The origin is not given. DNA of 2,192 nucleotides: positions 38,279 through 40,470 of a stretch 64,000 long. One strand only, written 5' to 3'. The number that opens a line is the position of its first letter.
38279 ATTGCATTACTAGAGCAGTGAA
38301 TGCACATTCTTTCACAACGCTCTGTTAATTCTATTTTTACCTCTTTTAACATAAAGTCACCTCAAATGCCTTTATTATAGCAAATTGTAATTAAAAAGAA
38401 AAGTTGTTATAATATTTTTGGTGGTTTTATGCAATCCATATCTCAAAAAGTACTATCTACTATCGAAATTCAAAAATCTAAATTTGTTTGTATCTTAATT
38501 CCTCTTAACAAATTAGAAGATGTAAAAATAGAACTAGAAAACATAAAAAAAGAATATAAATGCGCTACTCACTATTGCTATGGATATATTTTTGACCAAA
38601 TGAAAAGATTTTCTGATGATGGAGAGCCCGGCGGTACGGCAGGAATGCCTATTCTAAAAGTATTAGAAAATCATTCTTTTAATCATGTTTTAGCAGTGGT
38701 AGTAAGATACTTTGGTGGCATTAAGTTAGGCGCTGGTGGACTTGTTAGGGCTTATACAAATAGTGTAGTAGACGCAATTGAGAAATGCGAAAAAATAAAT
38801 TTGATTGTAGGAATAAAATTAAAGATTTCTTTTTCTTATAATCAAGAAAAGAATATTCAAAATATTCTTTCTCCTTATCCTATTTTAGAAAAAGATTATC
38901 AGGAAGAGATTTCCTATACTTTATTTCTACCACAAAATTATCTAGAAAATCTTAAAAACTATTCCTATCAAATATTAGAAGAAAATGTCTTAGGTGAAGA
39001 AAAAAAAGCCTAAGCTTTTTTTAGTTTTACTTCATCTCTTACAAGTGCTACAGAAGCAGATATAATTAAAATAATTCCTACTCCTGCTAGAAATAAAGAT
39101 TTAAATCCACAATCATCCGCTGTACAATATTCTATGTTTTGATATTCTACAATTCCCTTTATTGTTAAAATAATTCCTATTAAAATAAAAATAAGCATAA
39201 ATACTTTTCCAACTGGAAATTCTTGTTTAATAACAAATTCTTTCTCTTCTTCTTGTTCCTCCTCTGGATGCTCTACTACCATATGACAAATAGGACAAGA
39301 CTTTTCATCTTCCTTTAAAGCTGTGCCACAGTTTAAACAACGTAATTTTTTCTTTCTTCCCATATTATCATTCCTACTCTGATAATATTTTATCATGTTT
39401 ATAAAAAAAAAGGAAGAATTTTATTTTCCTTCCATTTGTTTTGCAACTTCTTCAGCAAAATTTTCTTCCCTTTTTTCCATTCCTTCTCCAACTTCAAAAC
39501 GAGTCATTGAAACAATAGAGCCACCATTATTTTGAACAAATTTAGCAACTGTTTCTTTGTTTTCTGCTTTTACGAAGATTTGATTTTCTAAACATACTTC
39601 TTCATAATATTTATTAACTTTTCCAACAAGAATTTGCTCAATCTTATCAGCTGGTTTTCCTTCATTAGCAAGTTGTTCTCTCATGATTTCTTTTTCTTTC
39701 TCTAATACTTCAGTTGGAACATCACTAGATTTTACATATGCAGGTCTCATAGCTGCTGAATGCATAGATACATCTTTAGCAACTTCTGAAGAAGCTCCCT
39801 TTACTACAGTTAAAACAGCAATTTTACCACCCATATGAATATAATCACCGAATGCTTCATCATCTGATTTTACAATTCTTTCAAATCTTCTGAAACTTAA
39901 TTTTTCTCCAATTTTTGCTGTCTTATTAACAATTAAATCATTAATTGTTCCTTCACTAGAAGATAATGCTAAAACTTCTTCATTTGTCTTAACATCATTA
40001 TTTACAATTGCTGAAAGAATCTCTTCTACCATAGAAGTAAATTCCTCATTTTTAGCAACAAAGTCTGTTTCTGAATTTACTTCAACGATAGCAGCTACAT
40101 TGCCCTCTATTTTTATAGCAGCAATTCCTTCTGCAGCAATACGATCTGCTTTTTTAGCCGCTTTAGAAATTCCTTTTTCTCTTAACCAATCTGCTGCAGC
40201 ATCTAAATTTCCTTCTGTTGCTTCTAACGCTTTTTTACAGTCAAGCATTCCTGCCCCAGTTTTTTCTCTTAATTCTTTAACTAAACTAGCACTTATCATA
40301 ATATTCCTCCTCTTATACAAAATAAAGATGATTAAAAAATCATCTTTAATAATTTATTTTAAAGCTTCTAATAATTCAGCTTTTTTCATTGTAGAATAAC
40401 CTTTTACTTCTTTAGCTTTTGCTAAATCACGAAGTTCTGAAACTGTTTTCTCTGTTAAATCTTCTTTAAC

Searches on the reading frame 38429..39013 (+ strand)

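Call 101: search_protein_families(library=pfam, proteins=[window:38429-39013:+], max_evalue=0.001)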
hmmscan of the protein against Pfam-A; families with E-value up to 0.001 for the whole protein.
window:38429-39013:+ (194 aa): 1 family
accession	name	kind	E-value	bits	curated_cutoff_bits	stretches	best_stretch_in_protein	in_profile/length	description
PF01205.25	UPF0029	-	4.1e-34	117.2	27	1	15-117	1-107/107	Uncharacterized protein family UPF0029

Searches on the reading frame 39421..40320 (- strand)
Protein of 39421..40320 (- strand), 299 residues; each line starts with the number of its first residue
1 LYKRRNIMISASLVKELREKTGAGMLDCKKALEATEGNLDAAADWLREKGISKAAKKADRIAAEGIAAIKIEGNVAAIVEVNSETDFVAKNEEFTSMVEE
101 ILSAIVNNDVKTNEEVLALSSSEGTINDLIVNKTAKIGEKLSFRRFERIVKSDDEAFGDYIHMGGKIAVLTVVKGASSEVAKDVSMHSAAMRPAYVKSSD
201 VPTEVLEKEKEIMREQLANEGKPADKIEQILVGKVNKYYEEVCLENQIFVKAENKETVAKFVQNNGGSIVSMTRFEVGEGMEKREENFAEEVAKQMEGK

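Call 101: search_protein_families(library=pfam, proteins=[window:39421-40320:-], max_evalue=0.001)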
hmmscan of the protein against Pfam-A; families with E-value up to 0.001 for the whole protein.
window:39421-40320:- (299 aa): 3 families
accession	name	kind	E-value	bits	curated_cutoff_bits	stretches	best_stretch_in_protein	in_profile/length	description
PF00889.24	EF_TS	-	1.2e-66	224.7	27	1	76-279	1-204/204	Elongation factor TS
PF25025.1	EF-Ts_N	-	3.8e-07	30.4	33.2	1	10-49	13-53/60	Elongation factor Ts, mitochondrial, N-terminal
PF00627.37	UBA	-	0.0005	20.3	22.4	0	27-46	18-37/37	UBA/TS-N domain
